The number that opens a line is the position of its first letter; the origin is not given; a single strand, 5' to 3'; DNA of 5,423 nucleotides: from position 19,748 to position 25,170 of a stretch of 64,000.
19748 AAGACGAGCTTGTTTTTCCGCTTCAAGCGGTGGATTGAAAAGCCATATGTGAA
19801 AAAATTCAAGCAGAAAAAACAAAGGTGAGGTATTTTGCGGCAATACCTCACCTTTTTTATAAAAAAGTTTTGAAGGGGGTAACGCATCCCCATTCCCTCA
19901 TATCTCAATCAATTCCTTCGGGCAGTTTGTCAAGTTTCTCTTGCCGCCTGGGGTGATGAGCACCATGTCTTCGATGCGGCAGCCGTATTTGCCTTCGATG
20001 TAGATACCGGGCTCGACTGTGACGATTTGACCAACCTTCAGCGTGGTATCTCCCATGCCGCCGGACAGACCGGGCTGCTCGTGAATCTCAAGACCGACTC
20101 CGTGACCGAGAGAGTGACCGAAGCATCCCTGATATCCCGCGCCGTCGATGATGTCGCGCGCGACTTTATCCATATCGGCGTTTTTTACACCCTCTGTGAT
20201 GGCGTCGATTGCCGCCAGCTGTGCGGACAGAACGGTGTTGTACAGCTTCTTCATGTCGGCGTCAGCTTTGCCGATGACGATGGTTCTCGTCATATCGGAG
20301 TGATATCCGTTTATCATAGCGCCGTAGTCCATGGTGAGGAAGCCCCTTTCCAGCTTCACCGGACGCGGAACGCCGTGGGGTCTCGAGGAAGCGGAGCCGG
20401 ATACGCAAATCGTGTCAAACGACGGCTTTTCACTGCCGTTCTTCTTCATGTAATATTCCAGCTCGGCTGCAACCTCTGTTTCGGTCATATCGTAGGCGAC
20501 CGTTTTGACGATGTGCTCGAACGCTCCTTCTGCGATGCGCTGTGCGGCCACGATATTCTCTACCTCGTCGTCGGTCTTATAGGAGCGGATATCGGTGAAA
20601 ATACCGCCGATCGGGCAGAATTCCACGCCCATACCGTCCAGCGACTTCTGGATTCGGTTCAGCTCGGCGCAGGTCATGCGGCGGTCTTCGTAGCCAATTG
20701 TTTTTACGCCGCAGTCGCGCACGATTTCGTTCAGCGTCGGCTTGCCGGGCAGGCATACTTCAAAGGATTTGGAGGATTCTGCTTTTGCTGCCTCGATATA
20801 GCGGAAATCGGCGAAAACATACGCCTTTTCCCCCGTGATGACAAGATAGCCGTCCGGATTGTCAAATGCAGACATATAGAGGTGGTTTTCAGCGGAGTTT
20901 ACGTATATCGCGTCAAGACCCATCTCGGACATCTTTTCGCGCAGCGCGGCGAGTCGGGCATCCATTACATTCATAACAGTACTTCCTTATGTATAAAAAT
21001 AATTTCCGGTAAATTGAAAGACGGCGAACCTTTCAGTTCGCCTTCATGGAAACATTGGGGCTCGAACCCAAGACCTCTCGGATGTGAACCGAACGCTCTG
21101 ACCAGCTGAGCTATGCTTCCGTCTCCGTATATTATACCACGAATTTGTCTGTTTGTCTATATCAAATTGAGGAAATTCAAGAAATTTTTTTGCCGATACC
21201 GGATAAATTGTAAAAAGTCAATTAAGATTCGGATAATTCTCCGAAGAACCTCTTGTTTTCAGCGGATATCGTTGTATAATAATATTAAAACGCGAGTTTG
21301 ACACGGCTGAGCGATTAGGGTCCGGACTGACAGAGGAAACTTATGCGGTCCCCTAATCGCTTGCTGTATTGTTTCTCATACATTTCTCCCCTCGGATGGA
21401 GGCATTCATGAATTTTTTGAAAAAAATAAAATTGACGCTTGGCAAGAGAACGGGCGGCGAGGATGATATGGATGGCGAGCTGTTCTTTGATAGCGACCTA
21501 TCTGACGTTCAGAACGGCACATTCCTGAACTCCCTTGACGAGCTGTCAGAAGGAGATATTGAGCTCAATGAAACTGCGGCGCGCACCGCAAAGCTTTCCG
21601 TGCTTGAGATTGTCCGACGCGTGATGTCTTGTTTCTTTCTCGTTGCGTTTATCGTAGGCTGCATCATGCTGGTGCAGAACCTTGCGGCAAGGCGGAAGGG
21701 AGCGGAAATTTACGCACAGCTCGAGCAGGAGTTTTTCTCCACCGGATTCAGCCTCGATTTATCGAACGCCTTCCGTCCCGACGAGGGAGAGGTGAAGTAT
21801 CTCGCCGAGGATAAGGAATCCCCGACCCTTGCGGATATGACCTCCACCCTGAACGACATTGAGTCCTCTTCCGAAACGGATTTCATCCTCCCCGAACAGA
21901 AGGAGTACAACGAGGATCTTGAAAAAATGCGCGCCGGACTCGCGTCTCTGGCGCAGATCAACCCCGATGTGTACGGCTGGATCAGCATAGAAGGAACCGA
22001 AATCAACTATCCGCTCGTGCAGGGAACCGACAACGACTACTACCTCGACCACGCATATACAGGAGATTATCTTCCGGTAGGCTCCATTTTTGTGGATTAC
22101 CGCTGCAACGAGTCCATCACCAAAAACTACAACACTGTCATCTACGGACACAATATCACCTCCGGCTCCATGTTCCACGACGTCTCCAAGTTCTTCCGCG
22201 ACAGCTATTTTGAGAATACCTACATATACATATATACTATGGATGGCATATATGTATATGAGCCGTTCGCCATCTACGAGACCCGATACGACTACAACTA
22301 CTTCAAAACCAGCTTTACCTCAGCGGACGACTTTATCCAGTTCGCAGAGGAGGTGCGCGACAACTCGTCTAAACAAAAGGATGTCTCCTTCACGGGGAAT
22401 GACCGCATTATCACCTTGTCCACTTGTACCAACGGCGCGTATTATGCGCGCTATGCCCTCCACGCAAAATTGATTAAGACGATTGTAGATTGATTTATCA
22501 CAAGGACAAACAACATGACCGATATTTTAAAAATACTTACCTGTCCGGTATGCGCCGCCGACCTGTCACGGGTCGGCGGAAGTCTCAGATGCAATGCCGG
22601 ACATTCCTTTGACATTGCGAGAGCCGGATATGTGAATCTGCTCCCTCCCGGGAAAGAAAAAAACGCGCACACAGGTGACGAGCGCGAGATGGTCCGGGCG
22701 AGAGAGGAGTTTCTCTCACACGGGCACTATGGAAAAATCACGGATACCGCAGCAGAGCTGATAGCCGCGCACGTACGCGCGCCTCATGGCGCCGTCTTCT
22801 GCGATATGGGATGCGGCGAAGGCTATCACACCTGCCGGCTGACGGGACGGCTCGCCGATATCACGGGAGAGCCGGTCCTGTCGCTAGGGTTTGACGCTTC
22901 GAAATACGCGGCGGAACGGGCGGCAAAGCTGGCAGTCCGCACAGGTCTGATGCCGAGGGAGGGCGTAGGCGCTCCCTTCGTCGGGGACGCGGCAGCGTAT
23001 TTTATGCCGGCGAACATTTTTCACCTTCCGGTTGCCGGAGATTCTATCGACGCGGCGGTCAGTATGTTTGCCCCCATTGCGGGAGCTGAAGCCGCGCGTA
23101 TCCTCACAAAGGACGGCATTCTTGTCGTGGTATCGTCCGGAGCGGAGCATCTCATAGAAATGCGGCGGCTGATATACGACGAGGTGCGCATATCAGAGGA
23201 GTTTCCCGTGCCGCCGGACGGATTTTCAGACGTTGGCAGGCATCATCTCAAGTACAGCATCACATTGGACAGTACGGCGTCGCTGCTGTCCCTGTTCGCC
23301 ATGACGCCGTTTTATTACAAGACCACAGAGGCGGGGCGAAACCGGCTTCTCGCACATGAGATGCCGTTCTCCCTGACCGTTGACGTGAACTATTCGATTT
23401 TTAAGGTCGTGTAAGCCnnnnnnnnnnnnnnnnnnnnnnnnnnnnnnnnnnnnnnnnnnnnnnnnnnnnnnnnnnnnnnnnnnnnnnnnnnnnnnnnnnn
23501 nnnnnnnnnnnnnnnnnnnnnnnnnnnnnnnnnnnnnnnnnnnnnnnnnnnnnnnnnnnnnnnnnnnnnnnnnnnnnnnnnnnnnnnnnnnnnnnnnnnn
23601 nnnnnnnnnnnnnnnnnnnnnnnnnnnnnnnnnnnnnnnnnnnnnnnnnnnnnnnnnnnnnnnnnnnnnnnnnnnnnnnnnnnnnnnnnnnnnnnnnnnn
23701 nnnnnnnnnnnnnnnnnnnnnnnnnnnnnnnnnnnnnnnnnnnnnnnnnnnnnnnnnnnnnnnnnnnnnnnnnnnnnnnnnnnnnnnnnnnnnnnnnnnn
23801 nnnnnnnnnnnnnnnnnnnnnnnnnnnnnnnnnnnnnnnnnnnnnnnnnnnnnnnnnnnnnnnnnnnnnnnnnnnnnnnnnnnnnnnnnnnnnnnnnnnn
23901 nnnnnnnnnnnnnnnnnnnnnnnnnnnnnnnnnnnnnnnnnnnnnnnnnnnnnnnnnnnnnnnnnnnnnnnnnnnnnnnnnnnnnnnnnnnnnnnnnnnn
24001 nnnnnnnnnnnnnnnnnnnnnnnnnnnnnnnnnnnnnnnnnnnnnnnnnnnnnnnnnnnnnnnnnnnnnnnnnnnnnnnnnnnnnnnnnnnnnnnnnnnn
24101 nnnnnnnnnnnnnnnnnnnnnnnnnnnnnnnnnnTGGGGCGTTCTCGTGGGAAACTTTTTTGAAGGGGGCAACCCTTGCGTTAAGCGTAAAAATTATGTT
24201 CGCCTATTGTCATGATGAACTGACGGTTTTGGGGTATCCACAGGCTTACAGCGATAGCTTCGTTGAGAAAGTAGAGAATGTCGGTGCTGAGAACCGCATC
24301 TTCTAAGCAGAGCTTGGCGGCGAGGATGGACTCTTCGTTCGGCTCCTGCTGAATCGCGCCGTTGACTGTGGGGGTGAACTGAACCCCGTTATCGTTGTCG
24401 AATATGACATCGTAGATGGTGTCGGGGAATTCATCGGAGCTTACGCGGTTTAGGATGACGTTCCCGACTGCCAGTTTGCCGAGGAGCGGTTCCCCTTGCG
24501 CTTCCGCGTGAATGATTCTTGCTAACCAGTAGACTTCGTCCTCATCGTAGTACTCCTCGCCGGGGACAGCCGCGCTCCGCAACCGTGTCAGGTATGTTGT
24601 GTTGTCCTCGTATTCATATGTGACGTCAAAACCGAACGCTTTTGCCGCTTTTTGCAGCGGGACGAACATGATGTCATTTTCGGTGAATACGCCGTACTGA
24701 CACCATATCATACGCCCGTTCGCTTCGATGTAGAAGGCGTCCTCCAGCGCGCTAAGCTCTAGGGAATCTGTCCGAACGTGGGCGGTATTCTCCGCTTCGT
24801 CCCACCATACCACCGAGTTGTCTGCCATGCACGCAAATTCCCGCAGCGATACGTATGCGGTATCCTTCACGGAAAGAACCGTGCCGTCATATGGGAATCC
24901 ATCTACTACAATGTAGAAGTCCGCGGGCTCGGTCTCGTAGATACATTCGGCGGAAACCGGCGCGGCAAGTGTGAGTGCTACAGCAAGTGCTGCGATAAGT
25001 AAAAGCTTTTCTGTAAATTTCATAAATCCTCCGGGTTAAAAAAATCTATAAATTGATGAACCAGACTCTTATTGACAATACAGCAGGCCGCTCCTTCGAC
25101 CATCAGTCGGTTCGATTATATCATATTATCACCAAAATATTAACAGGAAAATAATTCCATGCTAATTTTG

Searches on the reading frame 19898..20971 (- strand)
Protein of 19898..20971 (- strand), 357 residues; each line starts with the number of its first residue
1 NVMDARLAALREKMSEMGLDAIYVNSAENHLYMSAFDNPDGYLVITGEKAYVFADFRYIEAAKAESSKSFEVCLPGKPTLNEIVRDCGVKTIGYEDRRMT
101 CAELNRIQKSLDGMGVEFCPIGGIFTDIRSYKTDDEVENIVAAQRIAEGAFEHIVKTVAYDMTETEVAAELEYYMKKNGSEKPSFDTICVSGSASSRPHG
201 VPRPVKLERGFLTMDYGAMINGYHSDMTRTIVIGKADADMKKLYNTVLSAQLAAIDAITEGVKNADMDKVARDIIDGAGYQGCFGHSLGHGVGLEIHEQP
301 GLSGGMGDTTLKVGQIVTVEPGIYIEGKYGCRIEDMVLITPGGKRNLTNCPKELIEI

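Call 36: search_protein_families(library=pfam, proteins=[window:19898-20971:-], max_evalue=0.0001)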
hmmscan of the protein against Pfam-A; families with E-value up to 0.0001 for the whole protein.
window:19898-20971:- (357 aa): 2 families
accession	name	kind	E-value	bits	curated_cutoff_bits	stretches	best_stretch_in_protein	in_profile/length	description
PF00557.29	Peptidase_M24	-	9.8e-63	212.1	23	1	139-341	2-208/208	Metallopeptidase family M24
PF01321.24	Creatinase_N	-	1e-18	68.5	22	1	6-130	1-127/128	Creatinase/Prolidase N-terminal domain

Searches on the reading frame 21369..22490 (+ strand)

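Call 8: search_protein_families(library=pfam, proteins=[window:21369-22490:+], max_evalue=0.001)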
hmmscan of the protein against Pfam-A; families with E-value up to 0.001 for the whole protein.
window:21369-22490:+ (374 aa): 1 family
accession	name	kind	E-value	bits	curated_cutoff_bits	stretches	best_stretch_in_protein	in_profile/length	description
PF04203.18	Sortase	-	2.8e-13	50.1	26.6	1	205-368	1-124/125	Sortase domain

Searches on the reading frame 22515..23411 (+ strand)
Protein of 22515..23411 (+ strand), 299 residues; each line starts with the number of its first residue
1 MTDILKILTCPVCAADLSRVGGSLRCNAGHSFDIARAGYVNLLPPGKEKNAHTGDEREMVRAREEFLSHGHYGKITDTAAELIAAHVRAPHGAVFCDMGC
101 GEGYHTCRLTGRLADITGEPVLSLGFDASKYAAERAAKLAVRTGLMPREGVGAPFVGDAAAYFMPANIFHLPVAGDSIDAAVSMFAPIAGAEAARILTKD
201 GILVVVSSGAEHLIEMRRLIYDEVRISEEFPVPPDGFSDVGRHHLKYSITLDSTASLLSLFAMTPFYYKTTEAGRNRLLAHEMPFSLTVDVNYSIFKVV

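Call 8: search_protein_families(library=pfam, proteins=[window:22515-23411:+], max_evalue=0.001)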
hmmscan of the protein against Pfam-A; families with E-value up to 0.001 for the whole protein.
window:22515-23411:+ (299 aa): 3 families
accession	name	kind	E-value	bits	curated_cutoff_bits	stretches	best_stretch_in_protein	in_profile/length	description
PF21302.3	Zn_ribbon_RlmA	-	6.6e-15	55.3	27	1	9-44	2-37/44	RlmA, N-terminal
PF08241.18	Methyltransf_11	-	5.9e-05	24.1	21.2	1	97-205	2-95/95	Methyltransferase domain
PF13847.12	Methyltransf_31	-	0.00025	21.2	27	0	92-146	4-54/145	Methyltransferase domain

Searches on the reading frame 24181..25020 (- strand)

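Call 8: search_protein_families(library=pfam, proteins=[window:24181-25020:-], max_evalue=0.001)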
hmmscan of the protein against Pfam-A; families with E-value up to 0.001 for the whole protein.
window:24181-25020:- (279 aa): 2 families
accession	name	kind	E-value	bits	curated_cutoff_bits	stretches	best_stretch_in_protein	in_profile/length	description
PF07486.17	Hydrolase_2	-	2.5e-24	86.2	27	1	176-278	1-100/100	Cell Wall Hydrolase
PF07833.16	Cu_amine_oxidN1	-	8.2e-09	35.8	24.2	1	49-143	14-107/108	Copper amine oxidase N-terminal domain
